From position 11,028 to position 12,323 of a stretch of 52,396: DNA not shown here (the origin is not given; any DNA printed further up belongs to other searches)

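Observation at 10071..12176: Secreted two-module protein fused to a protein-kinase-like domain: candidate host-directed effector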

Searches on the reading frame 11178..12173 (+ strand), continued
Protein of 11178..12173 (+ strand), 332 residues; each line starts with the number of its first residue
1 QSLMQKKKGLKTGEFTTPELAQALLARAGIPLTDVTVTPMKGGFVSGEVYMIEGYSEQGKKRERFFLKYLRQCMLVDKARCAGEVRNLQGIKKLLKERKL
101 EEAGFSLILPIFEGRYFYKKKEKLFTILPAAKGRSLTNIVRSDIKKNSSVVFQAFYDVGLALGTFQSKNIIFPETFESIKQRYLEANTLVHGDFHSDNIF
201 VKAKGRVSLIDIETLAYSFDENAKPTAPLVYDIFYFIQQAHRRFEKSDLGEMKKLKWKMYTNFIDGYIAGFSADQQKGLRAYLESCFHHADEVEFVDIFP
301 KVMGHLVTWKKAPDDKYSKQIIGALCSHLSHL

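Call 57: fold_search(model_id=the predicted structure, library=pdb)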
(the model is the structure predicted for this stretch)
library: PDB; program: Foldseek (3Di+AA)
matches with E <= 10: 1529; with E <= 0.001: 720
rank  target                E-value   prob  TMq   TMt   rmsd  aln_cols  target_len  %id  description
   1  3sgc                  2.0e-06  1.00  0.35  0.39  15.6       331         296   14  Crystal Structure of Apo Aminoglycoside-2''-Phosphotransferase Type IVa (released 2011-06-29)
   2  9qns_A                2.5e-06  1.00  0.34  0.37  15.6       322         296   14  APH(2'')-IVa with a fragment (released 2026-02-11)
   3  3n4u                  3.6e-06  1.00  0.34  0.36  16.3       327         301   14  app APH(2")-IVa form II (released 2010-06-30)
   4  4fev_C                5.4e-06  1.00  0.41  0.51   9.3       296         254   12  Crystal structure of the aminoglycoside phosphotransferase APH(3')-Ia, with substrate kanamycin and small molecule inh (released 2012-06-20)
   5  9qpb_B                5.7e-06  1.00  0.41  0.46   8.4       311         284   13  APH(2'')-IVa with an inhibitor (released 2026-02-11)
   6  4j95_D                6.1e-06  1.00  0.37  0.44   9.0       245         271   14  Crystal Structure of FGF Receptor 2 (FGFR2) Kinase Domain Harboring the Pathogenic K659N Mutation Responsible for an U (released 2013-08-07)
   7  4ej7_A                6.1e-06  1.00  0.42  0.49   9.1       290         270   11  Crystal structure of the aminoglycoside phosphotransferase APH(3')-Ia, ATP-bound (released 2012-04-18)
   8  4gkh_E                6.1e-06  1.00  0.40  0.50  10.0       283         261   12  Crystal structure of the aminoglycoside phosphotransferase APH(3')-Ia, with substrate kanamycin and small molecule inh (released 2012-09-05)
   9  3n4t                  6.1e-06  1.00  0.40  0.44  10.2       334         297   12  apo APH(2")-IVa form I (released 2010-06-30)
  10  4gkh_D                7.5e-06  1.00  0.41  0.50   9.0       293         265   11  Crystal structure of the aminoglycoside phosphotransferase APH(3')-Ia, with substrate kanamycin and small molecule inh (released 2012-09-05)
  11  4j99_D                7.9e-06  1.00  0.37  0.42  13.0       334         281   13  Crystal Structure of FGF Receptor 2 (FGFR2) Kinase Domain Harboring the Gain-of-Function K659T Mutation. (released 2013-08-07)
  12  4n57_A                7.9e-06  1.00  0.35  0.39  15.6       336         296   13  Crystal structure of aminoglycoside phosphotransferase APH(2'')-IVa ADP complex (released 2014-12-17)
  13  9d8e_B                8.3e-06  1.00  0.33  0.35   8.6       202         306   17  Crystal structure of the ACVR1 (ALK2) Kinase Domain in complex with inhibitor CDD-2789 (released 2024-11-27)
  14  4gkh_B                8.3e-06  1.00  0.43  0.51   9.4       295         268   11  Crystal structure of the aminoglycoside phosphotransferase APH(3')-Ia, with substrate kanamycin and small molecule inh (released 2012-09-05)
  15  6zgc_C                8.7e-06  1.00  0.32  0.36   5.7       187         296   17  Crystal structure of the ACVR1 (ALK2) kinase in complex with the compound Saracatinib (AZD0530) (released 2020-07-29)
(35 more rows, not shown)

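Call 61: find_related_loci(query=A4, collection=genome_contigs, flank=5000)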
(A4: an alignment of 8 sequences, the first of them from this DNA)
Query A4 (332 aa) in genome_contigs; peptide patterns used: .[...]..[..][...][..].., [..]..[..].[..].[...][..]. (x = any residue, [..] = any of these).
310 stretches matched a pattern; 6 encode a relative of the query (tblastn E <= 1e-3); 6 distinct loci.
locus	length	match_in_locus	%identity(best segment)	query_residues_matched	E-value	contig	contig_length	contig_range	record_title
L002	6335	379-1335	32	12-332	5e-48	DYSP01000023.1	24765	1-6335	MAG TPA_asm: Candidatus Odyssella sp. isolate SulCav_PC08_3_38_13 SulCav_PC08-3_1178_length_24765_cov_7.533185, whole ge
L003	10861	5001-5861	32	11-299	4e-45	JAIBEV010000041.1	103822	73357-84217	MAG: Candidatus Paracaedibacteraceae bacterium isolate BC_maxbin.023 BC_k141_47286, whole genome shotgun sequence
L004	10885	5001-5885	32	11-312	5e-42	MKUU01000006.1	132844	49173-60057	MAG: Caedibacter sp. 38-128 SCNpilot_expt_500_p_scaffold_127, whole genome shotgun sequence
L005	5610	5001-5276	29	179-282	4e-7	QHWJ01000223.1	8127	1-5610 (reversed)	MAG: Acidobacteria bacterium isolate gp6 AA46 14_0929_02_40cm_scaffold_19775_curated, whole genome shotgun sequence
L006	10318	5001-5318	28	189-297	9e-6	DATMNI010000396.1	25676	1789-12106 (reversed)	MAG TPA_asm: Candidatus Acidiferrales bacterium isolate SMAG_U12846 k141_1071906, whole genome shotgun sequence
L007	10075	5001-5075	65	188-213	3e-5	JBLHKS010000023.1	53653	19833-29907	MAG: Verrucomicrobiales bacterium isolate 3300054698_158 Ga0535670_0000514, whole genome shotgun sequence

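Call 69: search_protein_families(library=ncbifam, proteins=[P0011, P0015], max_evalue=0.1)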
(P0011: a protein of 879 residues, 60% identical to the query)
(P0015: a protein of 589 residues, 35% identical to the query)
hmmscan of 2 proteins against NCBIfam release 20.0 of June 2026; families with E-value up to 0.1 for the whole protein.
P0011 (879 aa): 0 families

P0015 (589 aa): 2 families
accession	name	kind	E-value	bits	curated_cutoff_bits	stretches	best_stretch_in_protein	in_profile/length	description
NF011460.0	PRK14879.1-1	equivalog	0.04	13.1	199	0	257-294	131-168/232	Kae1-associated kinase Bud32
NF033068.1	APH_3p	equivalog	0.085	12.3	205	0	255-280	176-200/255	APH(3') family aminoglycoside O-phosphotransferase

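Call 71: search_protein_families(library=pfam, alignment_id=A3, max_evalue=0.1)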
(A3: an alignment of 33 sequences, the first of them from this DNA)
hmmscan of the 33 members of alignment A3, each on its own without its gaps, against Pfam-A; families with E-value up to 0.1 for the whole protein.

A. member 1, seq(332 aa): 8 families
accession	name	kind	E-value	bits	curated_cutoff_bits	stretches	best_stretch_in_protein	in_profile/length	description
PF01636.29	APH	-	0.0002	21.6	23.2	1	185-216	166-198/239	Phosphotransferase enzyme family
PF02958.26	EcKL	-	0.0019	18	22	1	173-242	201-270/294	Ecdysteroid kinase-like family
PF01163.29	RIO1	-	0.022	14.8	22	1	174-213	112-149/187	RIO domain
PF14531.12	Kinase-like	-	0.023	14.4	25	1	183-216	160-193/289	Kinase-like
PF13596.12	PAS_10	-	0.032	15.3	22.1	1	115-155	22-62/106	PAS domain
PF07714.23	PK_Tyr_Ser-Thr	-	0.041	13.6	23.1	1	182-212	116-146/258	Protein tyrosine and serine/threonine kinase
PF03109.22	ABC1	-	0.044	13.4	22.9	0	174-212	174-211/244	ABC1 atypical kinase-like domain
PF00069.31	Pkinase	-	0.074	12.9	31.7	0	116-211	65-141/263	Protein kinase domain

B. families by the number of members that match (of 33 scanned): 23 families
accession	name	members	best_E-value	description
PF01636.29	APH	28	1.5e-05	Phosphotransferase enzyme family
PF19974.5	TCAD9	14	2.8e-05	Ternary complex associated domain 9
PF02958.26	EcKL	11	6.2e-05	Ecdysteroid kinase-like family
PF01163.29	RIO1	8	0.004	RIO domain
PF03109.22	ABC1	7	0.00029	ABC1 atypical kinase-like domain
PF01633.27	Choline_kinase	7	0.0051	Choline/ethanolamine kinase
PF00069.31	Pkinase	2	0.006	Protein kinase domain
PF06293.20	Kdo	2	0.029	Lipopolysaccharide kinase (Kdo/WaaP) family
PF03881.20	Fructosamin_kin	1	0.0023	Fructosamine kinase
PF12918.12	TcdB_N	1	0.0043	TcdB toxin N-terminal helical domain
PF06176.17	WaaY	1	0.0054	Lipopolysaccharide core biosynthesis protein (WaaY)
PF22041.1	GST_C_7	1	0.0093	Glutathione S-transferase, C-terminal domain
PF10032.14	Pho88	1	0.01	Phosphate transport (Pho88)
PF13575.12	DUF4135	1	0.017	Domain of unknown function (DUF4135)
PF23828.1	DUF7198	1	0.02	Family of unknown function (DUF7198)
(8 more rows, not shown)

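Call 73: fold_search(model_id=the predicted structure, library=viral)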
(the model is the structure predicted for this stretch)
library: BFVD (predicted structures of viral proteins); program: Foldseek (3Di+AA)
matches with E <= 10: 617; with E <= 0.001: 69
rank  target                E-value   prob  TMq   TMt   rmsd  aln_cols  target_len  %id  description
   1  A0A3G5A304            7.3e-10  1.00  0.49  0.45  11.3       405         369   14  Aminoglycoside phosphotransferase domain-containing protein [Harvfovirus sp.]
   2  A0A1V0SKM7            3.3e-06  1.00  0.39  0.36  12.9       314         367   14  non-specific serine/threonine protein kinase [Klosneuvirus KNV1]
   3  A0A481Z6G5            2.2e-05  1.00  0.35  0.44  11.7       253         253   16  Putative serine/threonine protein kinase [Pithovirus LCPAC302]
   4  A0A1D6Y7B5            2.2e-05  1.00  0.36  0.32  11.4       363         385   13  (no name in the UniProt tables at hand)
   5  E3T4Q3                2.4e-05  1.00  0.37  0.27  12.6       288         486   14  Protein kinase domain-containing protein [Cafeteria roenbergensis virus (strain BV-PW1)]
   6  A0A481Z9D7            2.9e-05  1.00  0.35  0.23  13.2       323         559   14  Putative serine/threonine protein kinase [Pithovirus LCPAC304]
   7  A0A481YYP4            3.2e-05  1.00  0.38  0.26  14.9       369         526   11  non-specific serine/threonine protein kinase [Marseillevirus LCMAC202]
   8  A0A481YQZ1            3.9e-05  1.00  0.34  0.38  12.0       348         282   11  Putative serine/threonine protein kinase [Marseillevirus LCMAC101]
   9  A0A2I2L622            4.6e-05  1.00  0.39  0.48   8.4       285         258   13  Serine/Threonine protein kinase [Orpheovirus IHUMI-LCC2]
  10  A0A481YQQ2            5.1e-05  1.00  0.38  0.37  11.2       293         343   12  Protein kinase domain-containing protein [Marseillevirus LCMAC101]
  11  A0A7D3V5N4            5.1e-05  1.00  0.34  0.25  12.1       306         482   12  Tyrosine protein kinase [Fadolivirus FV1/VV64]
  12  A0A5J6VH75            5.7e-05  1.00  0.40  0.35   6.8       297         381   13  Serine/threonine-protein kinase 2 [Megaviridae environmental sample]
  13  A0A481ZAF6            5.7e-05  1.00  0.35  0.34  10.9       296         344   13  Putative serine/threonine protein kinase [Pithovirus LCPAC304]
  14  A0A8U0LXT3            6.0e-05  1.00  0.34  0.26  14.0       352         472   13  (no name in the UniProt tables at hand)
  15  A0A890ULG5            7.4e-05  1.00  0.37  0.16  13.2       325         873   12  (no name in the UniProt tables at hand)
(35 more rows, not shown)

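Call 77: list_cluster_members(proteins=[P0024, P0025, P0026, P0027, P0028, P0029, P0030, P0031, P0033, P0036])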
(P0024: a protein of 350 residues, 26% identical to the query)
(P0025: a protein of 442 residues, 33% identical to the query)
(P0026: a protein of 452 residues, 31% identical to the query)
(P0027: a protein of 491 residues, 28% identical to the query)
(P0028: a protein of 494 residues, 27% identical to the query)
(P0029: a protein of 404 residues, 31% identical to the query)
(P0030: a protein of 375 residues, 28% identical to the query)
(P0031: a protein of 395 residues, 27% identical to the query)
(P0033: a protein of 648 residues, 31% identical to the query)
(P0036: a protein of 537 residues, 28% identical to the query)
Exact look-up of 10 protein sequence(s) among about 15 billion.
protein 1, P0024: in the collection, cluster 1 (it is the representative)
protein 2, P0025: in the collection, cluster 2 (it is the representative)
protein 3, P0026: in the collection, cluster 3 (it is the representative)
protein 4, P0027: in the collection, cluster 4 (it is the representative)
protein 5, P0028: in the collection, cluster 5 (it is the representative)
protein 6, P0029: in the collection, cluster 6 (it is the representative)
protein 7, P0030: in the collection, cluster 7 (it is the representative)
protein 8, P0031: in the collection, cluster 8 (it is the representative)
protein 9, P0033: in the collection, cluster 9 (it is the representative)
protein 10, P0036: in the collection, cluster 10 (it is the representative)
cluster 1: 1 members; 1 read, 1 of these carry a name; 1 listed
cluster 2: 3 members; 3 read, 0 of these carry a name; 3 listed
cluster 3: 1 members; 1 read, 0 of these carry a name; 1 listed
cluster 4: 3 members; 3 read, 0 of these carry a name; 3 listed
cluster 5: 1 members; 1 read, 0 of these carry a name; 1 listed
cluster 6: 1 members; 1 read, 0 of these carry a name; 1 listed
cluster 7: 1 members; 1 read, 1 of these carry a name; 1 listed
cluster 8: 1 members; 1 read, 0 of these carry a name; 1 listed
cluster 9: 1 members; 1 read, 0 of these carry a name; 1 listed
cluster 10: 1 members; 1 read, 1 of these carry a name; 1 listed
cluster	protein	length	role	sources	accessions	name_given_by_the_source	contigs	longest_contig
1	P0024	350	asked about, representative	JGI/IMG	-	hypothetical protein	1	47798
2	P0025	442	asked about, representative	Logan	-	-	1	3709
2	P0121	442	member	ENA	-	-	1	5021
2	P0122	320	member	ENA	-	-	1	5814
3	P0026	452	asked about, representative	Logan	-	-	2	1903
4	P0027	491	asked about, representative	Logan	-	-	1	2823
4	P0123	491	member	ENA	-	-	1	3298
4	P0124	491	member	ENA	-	-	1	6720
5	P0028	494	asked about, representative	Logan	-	-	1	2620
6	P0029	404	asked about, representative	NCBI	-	-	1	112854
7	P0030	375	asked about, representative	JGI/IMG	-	hypothetical protein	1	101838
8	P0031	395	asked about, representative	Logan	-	-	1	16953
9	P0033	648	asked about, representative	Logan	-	-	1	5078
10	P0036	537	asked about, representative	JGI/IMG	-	hypothetical protein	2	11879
